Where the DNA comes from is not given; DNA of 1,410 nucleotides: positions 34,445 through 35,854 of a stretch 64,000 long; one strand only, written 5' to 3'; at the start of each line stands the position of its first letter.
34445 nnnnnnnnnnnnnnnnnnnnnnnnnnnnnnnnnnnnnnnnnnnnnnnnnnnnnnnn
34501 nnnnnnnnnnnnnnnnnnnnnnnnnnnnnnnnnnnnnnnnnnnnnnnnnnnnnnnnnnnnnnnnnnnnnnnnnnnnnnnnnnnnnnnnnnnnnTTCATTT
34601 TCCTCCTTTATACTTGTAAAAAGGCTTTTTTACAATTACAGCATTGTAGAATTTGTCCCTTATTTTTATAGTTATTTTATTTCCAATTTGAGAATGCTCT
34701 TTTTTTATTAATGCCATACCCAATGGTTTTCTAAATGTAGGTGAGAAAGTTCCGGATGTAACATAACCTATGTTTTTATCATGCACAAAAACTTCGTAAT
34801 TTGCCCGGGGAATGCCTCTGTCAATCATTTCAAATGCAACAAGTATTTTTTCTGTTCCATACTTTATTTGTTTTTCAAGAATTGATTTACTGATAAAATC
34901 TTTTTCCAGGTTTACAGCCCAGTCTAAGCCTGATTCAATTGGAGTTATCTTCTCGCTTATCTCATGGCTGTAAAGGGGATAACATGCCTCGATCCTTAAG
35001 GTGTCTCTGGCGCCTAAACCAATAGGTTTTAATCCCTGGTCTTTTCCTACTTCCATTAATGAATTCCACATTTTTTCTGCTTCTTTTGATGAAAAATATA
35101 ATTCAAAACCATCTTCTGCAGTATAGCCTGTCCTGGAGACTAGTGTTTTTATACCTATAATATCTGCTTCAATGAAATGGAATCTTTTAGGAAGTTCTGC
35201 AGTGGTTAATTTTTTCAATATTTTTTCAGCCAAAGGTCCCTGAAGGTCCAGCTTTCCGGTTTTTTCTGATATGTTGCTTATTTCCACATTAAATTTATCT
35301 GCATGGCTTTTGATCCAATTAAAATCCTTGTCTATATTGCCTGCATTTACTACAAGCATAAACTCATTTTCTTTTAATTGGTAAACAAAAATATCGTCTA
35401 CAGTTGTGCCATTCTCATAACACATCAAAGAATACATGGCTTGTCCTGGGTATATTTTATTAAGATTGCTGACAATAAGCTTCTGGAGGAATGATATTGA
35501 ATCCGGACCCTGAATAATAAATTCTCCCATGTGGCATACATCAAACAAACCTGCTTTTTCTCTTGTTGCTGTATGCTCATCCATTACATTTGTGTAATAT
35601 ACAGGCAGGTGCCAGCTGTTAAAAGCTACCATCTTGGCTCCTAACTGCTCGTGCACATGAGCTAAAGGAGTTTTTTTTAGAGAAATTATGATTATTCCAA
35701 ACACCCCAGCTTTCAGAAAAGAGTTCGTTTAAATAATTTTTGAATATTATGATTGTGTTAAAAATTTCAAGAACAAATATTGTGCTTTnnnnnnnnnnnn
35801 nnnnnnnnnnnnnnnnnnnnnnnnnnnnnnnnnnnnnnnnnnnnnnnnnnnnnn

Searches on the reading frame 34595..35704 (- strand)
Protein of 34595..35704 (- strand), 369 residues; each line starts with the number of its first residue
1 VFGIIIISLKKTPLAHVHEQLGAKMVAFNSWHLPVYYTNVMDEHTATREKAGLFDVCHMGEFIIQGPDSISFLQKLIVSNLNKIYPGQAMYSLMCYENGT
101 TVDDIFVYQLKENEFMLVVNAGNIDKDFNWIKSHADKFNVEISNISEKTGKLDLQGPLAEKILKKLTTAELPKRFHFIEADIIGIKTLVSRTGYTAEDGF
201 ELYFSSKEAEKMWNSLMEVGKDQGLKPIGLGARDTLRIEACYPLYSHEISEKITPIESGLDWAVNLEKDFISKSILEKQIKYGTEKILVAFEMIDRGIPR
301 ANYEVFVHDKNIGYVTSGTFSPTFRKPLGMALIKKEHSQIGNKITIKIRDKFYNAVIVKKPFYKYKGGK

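Call 16: search_protein_families(library=pfam, proteins=[window:34595-35704:-])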
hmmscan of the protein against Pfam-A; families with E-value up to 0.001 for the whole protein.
window:34595-35704:- (369 aa): 2 families
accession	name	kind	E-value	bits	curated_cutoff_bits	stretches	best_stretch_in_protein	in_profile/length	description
PF01571.26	GCV_T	-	1.2e-91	307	25.6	1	15-263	2-255/255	Aminomethyltransferase folate-binding domain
PF08669.17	GCV_T_C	-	4.9e-23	81.3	25.9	1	288-364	3-80/80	Glycine cleavage T-protein C-terminal barrel domain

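Call 20: find_related_loci(query=window:34595-35704:-, collection=genome_contigs, flank=10000)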
Query window:34595-35704:- (369 aa) in genome_contigs; peptide patterns used: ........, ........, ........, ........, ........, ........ (x = any residue, [..] = any of these).
115 stretches matched a pattern; 79 encode a relative of the query (tblastn E <= 1e-3); 79 distinct loci.
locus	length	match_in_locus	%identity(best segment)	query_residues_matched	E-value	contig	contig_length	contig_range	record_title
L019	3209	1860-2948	73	8-369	0e+0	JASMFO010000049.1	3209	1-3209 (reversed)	MAG: Candidatus Woesearchaeota archaeon isolate ETNP7_MAG_25 c_000001275424, whole genome shotgun sequence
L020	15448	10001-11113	68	1-369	1e-176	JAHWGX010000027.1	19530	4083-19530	MAG: Candidatus Woesearchaeota archaeon isolate FT1_083 k127_25049761, whole genome shotgun sequence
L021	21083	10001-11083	49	9-364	5e-118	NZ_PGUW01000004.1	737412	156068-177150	Bacillus sp. V5-8f V5-8f_contig_4, whole genome shotgun sequence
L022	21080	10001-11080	49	9-364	3e-116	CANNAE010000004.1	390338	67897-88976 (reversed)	uncultured Planococcus sp. isolate YR2-158-J.fasta genome assembly, contig: NODE_4, whole genome shotgun sequence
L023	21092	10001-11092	48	6-364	4e-115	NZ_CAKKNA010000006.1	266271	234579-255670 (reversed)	Bacillus sp. CECT 9360 isolate AB33; 170307 D3 2, whole genome shotgun sequence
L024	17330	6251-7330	49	9-364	5e-115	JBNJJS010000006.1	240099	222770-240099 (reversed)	MAG: Bacillota bacterium isolate BLK98 6, whole genome shotgun sequence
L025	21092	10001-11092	48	5-364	1e-114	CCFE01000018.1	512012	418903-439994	Bacillus rubiinfantis genome assembly., contig: contig00018, whole genome shotgun sequence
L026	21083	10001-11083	47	9-364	2e-114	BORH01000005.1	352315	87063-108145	Heyndrickxia sporothermodurans J6TS2 DNA, sequence005, whole genome shotgun sequence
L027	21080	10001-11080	49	9-364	2e-114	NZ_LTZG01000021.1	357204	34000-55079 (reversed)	Planococcus maritimus strain MKU009 contig_3, whole genome shotgun sequence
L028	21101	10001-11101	47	3-364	1e-113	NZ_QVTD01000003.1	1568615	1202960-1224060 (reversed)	Peribacillus glennii strain V44-8 DSM-105192_1__paired__trimmed__paired__contig_3, whole genome shotgun sequence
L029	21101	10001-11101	48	3-364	2e-113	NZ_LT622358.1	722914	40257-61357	Bacillus massiliglaciei strain Marseille-P2600T, whole genome shotgun sequence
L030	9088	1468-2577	48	3-364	2e-113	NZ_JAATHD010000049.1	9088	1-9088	Paenibacillus sp. HB172176 scaffold49, whole genome shotgun sequence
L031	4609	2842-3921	47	9-364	4e-114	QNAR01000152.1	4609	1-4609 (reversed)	MAG: Thermotogae bacterium isolate B22_G6 B22_Guay6_scaffold_26498, whole genome shotgun sequence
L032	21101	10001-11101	46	3-364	4e-113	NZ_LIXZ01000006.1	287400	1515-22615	Rossellomorea vietnamensis strain UCD-SED5 scaffold_5, whole genome shotgun sequence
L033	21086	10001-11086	49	10-364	1e-112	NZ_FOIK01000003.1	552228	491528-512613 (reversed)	Paenibacillus sp. NFR01, whole genome shotgun sequence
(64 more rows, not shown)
